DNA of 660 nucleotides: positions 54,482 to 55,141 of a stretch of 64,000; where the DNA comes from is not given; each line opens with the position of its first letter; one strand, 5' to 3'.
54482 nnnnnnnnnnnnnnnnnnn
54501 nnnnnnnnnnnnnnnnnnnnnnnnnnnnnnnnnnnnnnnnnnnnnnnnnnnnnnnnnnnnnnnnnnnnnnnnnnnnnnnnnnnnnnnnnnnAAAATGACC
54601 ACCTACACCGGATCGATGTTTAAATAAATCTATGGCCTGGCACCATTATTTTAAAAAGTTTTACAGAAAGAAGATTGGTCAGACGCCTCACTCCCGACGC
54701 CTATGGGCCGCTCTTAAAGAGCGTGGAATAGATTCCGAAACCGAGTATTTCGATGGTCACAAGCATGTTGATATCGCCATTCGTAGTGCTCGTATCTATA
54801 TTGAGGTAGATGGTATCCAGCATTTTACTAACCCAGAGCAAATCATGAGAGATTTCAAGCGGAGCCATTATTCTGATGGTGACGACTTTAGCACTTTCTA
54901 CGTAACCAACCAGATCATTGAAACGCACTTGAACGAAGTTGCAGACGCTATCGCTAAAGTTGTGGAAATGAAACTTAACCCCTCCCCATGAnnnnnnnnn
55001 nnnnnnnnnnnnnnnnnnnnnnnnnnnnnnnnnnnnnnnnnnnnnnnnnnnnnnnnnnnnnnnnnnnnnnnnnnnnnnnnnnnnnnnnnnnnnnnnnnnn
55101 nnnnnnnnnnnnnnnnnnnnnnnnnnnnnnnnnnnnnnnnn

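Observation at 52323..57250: Lower-GC island dense in nuclease-fold proteins next to a type II R-M pair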

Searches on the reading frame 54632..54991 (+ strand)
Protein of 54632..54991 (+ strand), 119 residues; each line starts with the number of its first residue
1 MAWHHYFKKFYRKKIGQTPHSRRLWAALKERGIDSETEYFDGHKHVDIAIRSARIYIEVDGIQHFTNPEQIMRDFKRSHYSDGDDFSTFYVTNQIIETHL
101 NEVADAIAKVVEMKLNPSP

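Call 5: search_protein_families(library=pfam, proteins=[window:54632-54991:+], max_evalue=0.1)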
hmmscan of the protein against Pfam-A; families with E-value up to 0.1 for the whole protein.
window:54632-54991:+ (119 aa): 4 families
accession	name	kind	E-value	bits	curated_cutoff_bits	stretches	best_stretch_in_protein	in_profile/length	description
PF04480.18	DUF559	-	1.1e-06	28.9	20.6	1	17-111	14-108/109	Protein of unknown function (DUF559)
PF18741.7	MTES_1575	-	0.00045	20.7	38.2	1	23-79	4-64/96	REase_MTES_1575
PF13409.12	GST_N_2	-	0.057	14.5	25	1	19-40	3-24/70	Glutathione S-transferase, N-terminal domain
PF14518.11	Haem_oxygenas_2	-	0.075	13.3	28.9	0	19-48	110-140/177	Iron-containing redox enzyme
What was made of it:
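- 54632..54991 (+): DUF559 (Vsr-like endonuclease fold) protein, 119 aa. Its stop overlaps the start of the 250-aa gene (ATGA). Pfam DUF559 28.9 bits against a gathering score of 20.6; MTES_1575 4.5e-4, below cutoff (call 5).
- Checked: DUF559 protein at 54632-54991 (28.9 bits against a gathering score of 20.6; call 5).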

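Call 6: search_protein_families(library=ncbifam, proteins=[window:54632-54991:+], max_evalue=0.1)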
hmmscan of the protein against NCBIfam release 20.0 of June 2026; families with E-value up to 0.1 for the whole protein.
window:54632-54991:+ (119 aa): 2 families
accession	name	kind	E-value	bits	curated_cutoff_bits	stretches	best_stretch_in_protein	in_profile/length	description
NF007294.0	PRK09767.1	equivalog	0.0027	17.8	218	1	18-111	17-110/117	DUF559 domain-containing protein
NF002047.0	PRK00872.1-4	equivalog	0.018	14.8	286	1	31-85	80-138/181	hypothetical protein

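Call 9: search_protein_families(library=padloc, proteins=[window:54632-54991:+], max_evalue=0.1)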
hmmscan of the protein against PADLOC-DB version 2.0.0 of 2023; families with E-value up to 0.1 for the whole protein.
window:54632-54991:+ (119 aa): 0 families

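Call 38: search_protein_families(library=phrogs, proteins=[window:54632-54991:+], max_evalue=0.1)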
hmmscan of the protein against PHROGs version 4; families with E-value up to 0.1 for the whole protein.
window:54632-54991:+ (119 aa): 4 families
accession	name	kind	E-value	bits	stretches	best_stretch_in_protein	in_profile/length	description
phrog_559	-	DNA, RNA and nucleotide metabolism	0.0019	18.1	1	28-70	317-365/607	HNH endonuclease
phrog_9084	-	DNA, RNA and nucleotide metabolism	0.0022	19.1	1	21-82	64-133/187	homing endonuclease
phrog_6564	-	other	0.016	15.6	1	6-112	34-133/204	methyltransferase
phrog_4538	-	unknown function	0.029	14.3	1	26-77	239-293/447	-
